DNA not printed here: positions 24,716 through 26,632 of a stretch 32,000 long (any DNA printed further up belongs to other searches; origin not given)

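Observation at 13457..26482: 13-kb single-strand locus: multi-precursor, Cys-rich GG-leader peptides with in-cis oxidative-folding machinery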

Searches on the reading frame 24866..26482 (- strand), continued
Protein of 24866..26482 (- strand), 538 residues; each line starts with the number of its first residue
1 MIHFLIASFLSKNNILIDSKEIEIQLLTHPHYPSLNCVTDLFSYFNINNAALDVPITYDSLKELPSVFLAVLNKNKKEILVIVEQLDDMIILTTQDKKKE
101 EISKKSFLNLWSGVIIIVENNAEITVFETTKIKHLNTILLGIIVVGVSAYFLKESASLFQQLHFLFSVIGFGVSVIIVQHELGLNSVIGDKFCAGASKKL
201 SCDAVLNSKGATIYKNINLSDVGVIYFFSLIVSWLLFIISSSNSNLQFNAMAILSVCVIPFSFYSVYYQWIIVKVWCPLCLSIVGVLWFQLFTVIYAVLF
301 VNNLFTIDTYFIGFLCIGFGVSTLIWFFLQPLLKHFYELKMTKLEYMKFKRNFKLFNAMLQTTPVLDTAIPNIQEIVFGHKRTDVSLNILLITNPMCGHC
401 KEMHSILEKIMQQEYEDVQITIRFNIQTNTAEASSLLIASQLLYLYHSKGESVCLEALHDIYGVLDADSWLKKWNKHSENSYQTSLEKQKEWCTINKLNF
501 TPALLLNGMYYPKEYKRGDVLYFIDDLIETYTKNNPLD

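Call 63: predict_structure(alignment_id=A1)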
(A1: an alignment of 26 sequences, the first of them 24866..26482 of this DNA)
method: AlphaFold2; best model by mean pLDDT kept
length: 538 residues; sequences in the alignment: 26
mean_pLDDT: 82.7   pTM: 0.56
mean pLDDT of the five models: 82.7, 82.4, 81.3, 78.9, 78.5
residues with pLDDT >= 90: 153; 70-90: 324; 50-70: 47; < 50: 14
segments of 3 or more residues with pLDDT < 50: 121-123, 125-131, 535-538
pLDDT, mean of each block of 10 residues (from residue 1): 86 80 78 77 83 90 90 85 90 87 92 85 48 61 74 76 90 89 69 68 83 80 91 83 72 86 91 90 93 81 59 79 87 79 75 83 87 87 84 89 89 85 91 89 93 92 90 78 91 89 91 85 86 56
secondary structure, 60 per line:
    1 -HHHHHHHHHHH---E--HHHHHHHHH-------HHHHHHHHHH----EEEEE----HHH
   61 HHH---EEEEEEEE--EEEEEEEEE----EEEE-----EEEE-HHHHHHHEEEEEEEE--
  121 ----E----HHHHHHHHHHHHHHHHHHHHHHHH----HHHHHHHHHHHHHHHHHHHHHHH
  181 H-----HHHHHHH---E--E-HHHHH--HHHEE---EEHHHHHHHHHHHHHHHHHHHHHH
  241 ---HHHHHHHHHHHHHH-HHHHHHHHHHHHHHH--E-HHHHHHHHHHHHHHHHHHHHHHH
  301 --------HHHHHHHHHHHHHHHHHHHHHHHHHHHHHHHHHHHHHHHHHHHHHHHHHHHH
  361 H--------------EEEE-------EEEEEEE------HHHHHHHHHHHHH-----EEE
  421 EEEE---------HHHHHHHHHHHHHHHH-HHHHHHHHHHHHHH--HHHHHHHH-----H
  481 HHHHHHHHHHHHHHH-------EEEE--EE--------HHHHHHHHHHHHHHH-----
elements in order: H2-12 H19-27 H35-44 E49-53 H58-63 E67-74 E77-85 E90-93 E99-102 H104-110 E111-118 H130-153 H158-181 H187-193 H202-206 H219-240 H244-257 H259-273 H278-300 H309-361 E376-379 E387-393 H400-412 E418-424 H434-449 H451-464 H467-474 H480-495 E503-506 H519-533

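Call 66: fold_search(model_id=the predicted structure, library=pdb)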
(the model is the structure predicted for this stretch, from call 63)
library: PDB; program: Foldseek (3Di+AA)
matches with E <= 10: 608; with E <= 0.001: 87
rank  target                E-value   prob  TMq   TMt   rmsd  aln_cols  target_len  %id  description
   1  4gxz_B                3.4e-06  1.00  0.25  0.69   6.4       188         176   18  Crystal structure of a periplasmic thioredoxin-like protein from Salmonella enterica serovar Typhimurium (released 2013-07-17)
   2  4gxz_D                3.5e-06  1.00  0.24  0.66   4.5       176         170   16  Crystal structure of a periplasmic thioredoxin-like protein from Salmonella enterica serovar Typhimurium (released 2013-07-17)
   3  4gxz_C                7.4e-06  1.00  0.25  0.67   4.2       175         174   17  Crystal structure of a periplasmic thioredoxin-like protein from Salmonella enterica serovar Typhimurium (released 2013-07-17)
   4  4gxz_A                7.4e-06  1.00  0.25  0.67   7.2       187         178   16  Crystal structure of a periplasmic thioredoxin-like protein from Salmonella enterica serovar Typhimurium (released 2013-07-17)
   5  6v9z_A                1.0e-05  1.00  0.23  0.18  31.5       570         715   11  Cryo-EM structure of PCAT1 bound to its CtA peptide substrate (released 2020-01-22)
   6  5idr_F                1.1e-05  1.00  0.25  0.58  21.1       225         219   16  Crystal structure of Proteus Mirabilis ScsC in a transitional conformation (released 2017-08-02)
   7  5idr_C                1.3e-05  1.00  0.26  0.60  21.3       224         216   16  Crystal structure of Proteus Mirabilis ScsC in a transitional conformation (released 2017-08-02)
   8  3a3t_A                1.7e-05  1.00  0.22  0.55   8.7       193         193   13  The oxidoreductase NmDsbA1 from N. meningitidis (released 2009-10-20)
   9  6mhh                  2.3e-05  1.00  0.24  0.57  12.6       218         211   16  Proteus mirabilis ScsC linker (residues 39-49) deletion and N6K mutant (released 2019-03-06)
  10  3eu4                  3.0e-05  1.00  0.23  0.60   7.0       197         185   15  Crystal Structure of BdbD from Bacillus subtilis (oxidised) (released 2009-06-16)
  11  4xvw_N                3.8e-05  1.00  0.26  0.58  20.4       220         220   18  Crystal structure of Proteus mirabilis ScsC in a compact conformation (released 2016-06-08)
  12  3gyk_B                4.4e-05  1.00  0.21  0.58   6.6       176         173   12  The crystal structure of a thioredoxin-like oxidoreductase from Silicibacter pomeroyi DSS-3 (released 2009-06-09)
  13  5id4                  4.6e-05  1.00  0.25  0.57  13.5       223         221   16  Crystal structure of Proteus mirabilis ScsC in an extended conformation (released 2017-07-26)
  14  4xvw_A                4.6e-05  1.00  0.25  0.54  21.0       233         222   18  Crystal structure of Proteus mirabilis ScsC in a compact conformation (released 2016-06-08)
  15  3dvx_A                5.0e-05  1.00  0.23  0.57   5.9       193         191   12  Crystal structure of reduced DsbA3 from Neisseria meningitidis (released 2009-08-04)
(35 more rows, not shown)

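Call 78: search_protein_families(library=padloc, proteins=[window:24866-26482:-], max_evalue=0.01)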
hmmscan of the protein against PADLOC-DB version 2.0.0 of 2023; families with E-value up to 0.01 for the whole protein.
window:24866-26482:- (538 aa): 1 family
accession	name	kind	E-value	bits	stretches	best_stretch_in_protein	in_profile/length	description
PDLC04472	PDC-M16A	-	0.0046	13.3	1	12-130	760-872/930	-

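Call 81: search_solved_structures(query=A1, max_evalue=1, show_alignments=3)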
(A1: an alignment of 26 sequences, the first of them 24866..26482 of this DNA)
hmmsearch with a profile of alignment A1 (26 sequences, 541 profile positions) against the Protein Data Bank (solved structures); distinct sequences matched with E-value up to 1: 21.
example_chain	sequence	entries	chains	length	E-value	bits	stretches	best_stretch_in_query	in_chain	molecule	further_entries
1z6m_A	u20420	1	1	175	0.00037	22.2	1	365-521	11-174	conserved hypothetical protein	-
4nv6_A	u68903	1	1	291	0.012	17.3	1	194-324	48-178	VKORC1/thioredoxin domain protein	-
6nen_A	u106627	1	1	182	0.012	17.2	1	376-512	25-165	Copper resistance protein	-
1fo5_A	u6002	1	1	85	0.013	17.1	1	381-423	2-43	THIOREDOXIN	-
3bd2_A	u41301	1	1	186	0.015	16.9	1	452-514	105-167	Disulfide bond protein A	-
3bci_A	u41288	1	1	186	0.018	16.7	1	452-514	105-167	Disulfide bond protein A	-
6mhh_A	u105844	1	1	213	0.018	16.6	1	376-510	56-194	Metal resistance protein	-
4xvw_A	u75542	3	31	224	0.019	16.6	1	375-510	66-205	DsbA-like protein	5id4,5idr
4nv2_A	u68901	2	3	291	0.043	15.4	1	203-324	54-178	VKORC1/thioredoxin domain protein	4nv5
3bck_A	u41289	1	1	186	0.21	13.1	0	452-513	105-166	Disulfide bond protein A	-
1ywx_A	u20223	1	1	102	0.28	12.7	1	417-484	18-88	30S ribosomal protein S24e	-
9dcg_A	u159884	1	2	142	0.32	12.5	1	376-456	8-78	Thiol:disulfide interchange protein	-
4gxz_A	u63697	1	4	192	0.34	12.4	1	376-418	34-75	Suppression of copper sensitivity protein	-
3kp9_A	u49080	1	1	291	0.54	11.8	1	195-324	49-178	VKORC1/thioredoxin domain protein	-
2dir_A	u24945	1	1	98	0.56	11.7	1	89-150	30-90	THUMP domain-containing protein 1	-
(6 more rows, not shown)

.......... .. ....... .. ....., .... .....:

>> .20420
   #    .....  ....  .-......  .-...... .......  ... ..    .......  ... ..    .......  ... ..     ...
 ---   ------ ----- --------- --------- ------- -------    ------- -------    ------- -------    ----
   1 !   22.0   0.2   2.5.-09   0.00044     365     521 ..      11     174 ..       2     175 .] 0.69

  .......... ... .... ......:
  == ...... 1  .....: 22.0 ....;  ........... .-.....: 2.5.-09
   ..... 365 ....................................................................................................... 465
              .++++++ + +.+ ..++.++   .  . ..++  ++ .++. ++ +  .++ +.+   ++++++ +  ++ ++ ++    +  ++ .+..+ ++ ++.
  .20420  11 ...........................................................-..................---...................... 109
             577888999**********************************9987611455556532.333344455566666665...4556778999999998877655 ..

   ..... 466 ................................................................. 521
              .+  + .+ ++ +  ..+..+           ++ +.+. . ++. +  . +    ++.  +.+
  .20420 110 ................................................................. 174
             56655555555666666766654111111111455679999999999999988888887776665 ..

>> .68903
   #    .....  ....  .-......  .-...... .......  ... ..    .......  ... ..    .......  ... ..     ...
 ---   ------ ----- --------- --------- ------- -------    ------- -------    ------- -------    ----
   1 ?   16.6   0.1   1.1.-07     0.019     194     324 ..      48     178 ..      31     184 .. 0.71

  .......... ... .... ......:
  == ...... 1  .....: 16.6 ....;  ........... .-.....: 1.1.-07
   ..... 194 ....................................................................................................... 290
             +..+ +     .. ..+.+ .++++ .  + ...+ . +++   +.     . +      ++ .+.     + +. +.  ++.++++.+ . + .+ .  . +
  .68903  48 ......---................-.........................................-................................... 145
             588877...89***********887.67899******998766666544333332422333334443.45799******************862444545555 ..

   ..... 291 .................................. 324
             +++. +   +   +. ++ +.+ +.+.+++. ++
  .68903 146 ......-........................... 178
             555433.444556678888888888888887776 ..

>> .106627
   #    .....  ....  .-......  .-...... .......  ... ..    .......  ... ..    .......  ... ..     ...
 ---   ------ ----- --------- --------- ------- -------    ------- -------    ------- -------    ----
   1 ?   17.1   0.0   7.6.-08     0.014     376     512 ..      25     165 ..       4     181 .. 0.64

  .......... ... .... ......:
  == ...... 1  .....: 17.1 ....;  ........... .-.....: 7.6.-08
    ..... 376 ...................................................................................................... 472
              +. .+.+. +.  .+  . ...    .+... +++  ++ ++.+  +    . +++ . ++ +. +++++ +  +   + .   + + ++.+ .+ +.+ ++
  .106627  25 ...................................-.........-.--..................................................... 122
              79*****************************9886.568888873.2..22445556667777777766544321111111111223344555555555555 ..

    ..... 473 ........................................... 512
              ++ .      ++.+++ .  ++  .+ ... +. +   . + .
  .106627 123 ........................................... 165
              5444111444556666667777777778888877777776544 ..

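Call 92: search_protein_families(library=pfam, proteins=[L035:6212-9037:+, L035:9177-9860:+, L035:19949-20659:+, L035:20766-21557:+, L016:15271-17076:+, L016:8686-9960:+, L009:7334-9088:+, L066:12698-13480:+, L066:13576-14589:+, L001:2311-3417:+], max_evalue=0.001)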
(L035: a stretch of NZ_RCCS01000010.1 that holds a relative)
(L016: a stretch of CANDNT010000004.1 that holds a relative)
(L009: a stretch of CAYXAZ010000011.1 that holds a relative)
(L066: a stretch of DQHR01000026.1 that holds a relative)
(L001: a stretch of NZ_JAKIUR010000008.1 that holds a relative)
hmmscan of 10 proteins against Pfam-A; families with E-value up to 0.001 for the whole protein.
L035:6212-9037:+ (941 aa): 18 families
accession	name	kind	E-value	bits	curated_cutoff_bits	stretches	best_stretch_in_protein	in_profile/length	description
PF17760.6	UvrA_inter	-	1.1e-32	112.5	23.3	1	135-240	3-108/109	UvrA interaction domain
PF17755.6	UvrA_DNA-bind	-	3.6e-29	101.7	23.2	1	293-398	3-109/110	UvrA DNA-binding domain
PF00005.33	ABC_tran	-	1.9e-21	77.5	25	1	804-860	84-137/137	ABC transporter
PF02463.25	SMC_N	-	2.4e-10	40.7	40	0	788-905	109-213/220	RecF/RecN/SMC N terminal domain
PF13555.12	AAA_29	-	5.9e-08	32.8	27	0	626-650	15-39/61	P-loop containing region of AAA domain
PF13191.12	AAA_16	-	9.6e-08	33.1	32.6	0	634-668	25-59/167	AAA ATPase domain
PF20703.3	nSTAND1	-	1.6e-06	28.5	27.1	0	8-44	14-50/379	Novel STAND NTPase 1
PF03193.22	RsgA_GTPase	-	1.7e-06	28.4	30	0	599-653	73-126/174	RsgA GTPase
PF20720.3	nSTAND3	-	8.4e-05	22.7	27.2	0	24-49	14-39/155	Novel STAND NTPase 3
PF00684.25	DnaJ_CXXCXGXG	-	0.00016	22.3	32.7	0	738-768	17-50/65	DnaJ central domain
PF13671.12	AAA_33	-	0.0002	22.1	27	0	635-653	1-19/143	AAA domain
PF13401.12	AAA_22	-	0.00021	22.1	27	0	634-654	6-26/130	AAA domain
PF13173.12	AAA_14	-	0.00065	20.1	27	0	634-669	3-40/129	AAA domain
PF13304.12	AAA_21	-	0.00074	20.1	27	0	835-886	244-295/304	AAA domain, putative AbiEii toxin, Type IV TA system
PF01583.26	APS_kinase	-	0.00081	19.9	21.1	0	29-45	4-20/152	Adenylylsulphate kinase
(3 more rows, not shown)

L035:9177-9860:+ (227 aa): 0 families

L035:19949-20659:+ (236 aa): 2 families
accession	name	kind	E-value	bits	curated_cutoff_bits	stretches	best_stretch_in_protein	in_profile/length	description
PF03641.19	Lysine_decarbox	-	3.3e-34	118.4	27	1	91-222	1-130/131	Possible lysine decarboxylase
PF18306.6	LDcluster4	-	2.9e-15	56.6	26.3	1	50-165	4-115/151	SLOG cluster4 family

L035:20766-21557:+ (264 aa): 0 families

L016:15271-17076:+ (601 aa): 1 family
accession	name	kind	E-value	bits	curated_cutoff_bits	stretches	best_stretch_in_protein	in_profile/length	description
PF05960.17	DUF885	-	3.6e-174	581.7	32.4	1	58-593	1-532/532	Bacterial protein of unknown function (DUF885)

L016:8686-9960:+ (424 aa): 1 family
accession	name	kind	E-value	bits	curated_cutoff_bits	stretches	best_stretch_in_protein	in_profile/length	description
PF20508.3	DUF6734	-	2.5e-95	319.6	27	1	1-287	1-284/286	Family of unknown function (DUF6734)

L009:7334-9088:+ (584 aa): 5 families
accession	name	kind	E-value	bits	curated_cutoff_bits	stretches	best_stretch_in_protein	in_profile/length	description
PF00270.35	DEAD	-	2.8e-50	170.8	26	1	26-193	1-166/167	DEAD/DEAH box helicase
PF00271.37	Helicase_C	-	1.8e-32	112.3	23.5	1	245-337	18-110/110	Helicase conserved C-terminal domain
PF03880.21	DbpA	-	2.6e-19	69.4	25.6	1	457-527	1-71/72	DbpA RNA binding domain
PF04851.21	ResIII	-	3.3e-09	37.3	22.5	1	29-189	8-164/164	Type III restriction enzyme, res subunit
PF14617.12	CMS1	-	0.0001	22.3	35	1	111-154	163-207/250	U3-containing 90S pre-ribosomal complex subunit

L066:12698-13480:+ (260 aa): 1 family
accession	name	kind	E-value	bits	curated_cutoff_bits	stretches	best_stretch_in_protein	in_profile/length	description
PF06480.20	FtsH_ext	-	1.3e-07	32.2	25.5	1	31-133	1-93/103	FtsH Extracellular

L066:13576-14589:+ (337 aa): 3 families
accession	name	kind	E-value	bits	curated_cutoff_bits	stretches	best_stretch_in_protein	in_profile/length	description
PF01434.24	Peptidase_M41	-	4.2e-64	216.4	29.9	1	121-304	2-191/191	Peptidase family M41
PF17862.7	AAA_lid_3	-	2.3e-15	56.2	27.2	1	63-105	2-44/45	AAA+ lid domain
PF00004.35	AAA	-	3.3e-09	37.7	21.2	1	1-39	92-130/131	ATPase family associated with various cellular activities (AAA)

L001:2311-3417:+ (368 aa): 2 families
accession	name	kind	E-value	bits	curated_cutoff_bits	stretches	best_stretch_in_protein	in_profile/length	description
PF03462.23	PCRF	-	3.3e-51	174.3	24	1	30-214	5-194/194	PCRF domain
PF00472.26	RF-1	-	2.7e-37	127.7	35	1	223-332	2-116/116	RF-1 domain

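Call 94: search_dna_similar(query=window:24866-26482:-, collection=plasmids, mode=protein, max_rows=10)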
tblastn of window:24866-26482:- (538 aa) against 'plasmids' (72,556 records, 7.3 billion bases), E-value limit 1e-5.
Records with a match: 8; places in all: 9; records where one place covers at least 80% of the query: 7.
Best place of each record, by identity: <60% 8.
By first word of the organism name: Emticicia 2; Hymenobacter 2; Parabacteroides 2; Aureibacter 1; Spirosoma 1.
By predicted mobility (MOB-suite, as given by PLSDB): non-mobilizable 7; conjugative 1.
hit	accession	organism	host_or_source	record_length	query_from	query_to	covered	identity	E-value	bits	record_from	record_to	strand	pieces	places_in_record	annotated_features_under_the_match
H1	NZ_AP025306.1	Aureibacter tunicatorum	-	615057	4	529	98%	35.0%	5e-81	283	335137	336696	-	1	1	vitamin K epoxide reductase family protein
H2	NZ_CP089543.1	Spirosoma oryzicola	Single cell,Surface layer of rice grains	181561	14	516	93%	28.1%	9e-43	171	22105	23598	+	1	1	vitamin K epoxide reductase family protein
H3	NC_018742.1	Emticicia oligotrophica DSM 17448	warm spring water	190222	17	520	94%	27.2%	2e-30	134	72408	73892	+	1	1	vitamin K epoxide reductase family protein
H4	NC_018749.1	Emticicia oligotrophica DSM 17448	warm spring water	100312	17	520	94%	25.9%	7e-23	110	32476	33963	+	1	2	vitamin K epoxide reductase family protein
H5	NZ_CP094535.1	Hymenobacter monticola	Single cell,a pond on the Huanglong ...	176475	9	528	97%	23.6%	3e-29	130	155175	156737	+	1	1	vitamin K epoxide reductase family protein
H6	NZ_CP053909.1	Hymenobacter sp. BRD128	cell culture,soil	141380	22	520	93%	24.4%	3e-11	74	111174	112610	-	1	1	vitamin K epoxide reductase family protein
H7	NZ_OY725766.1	Parabacteroides distasonis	-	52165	29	522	92%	24.4%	2e-18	97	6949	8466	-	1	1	vitamin K epoxide reductase family protein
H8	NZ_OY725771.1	Parabacteroides distasonis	-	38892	190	525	62%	27.1%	5e-20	102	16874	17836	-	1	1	thioredoxin domain-containing protein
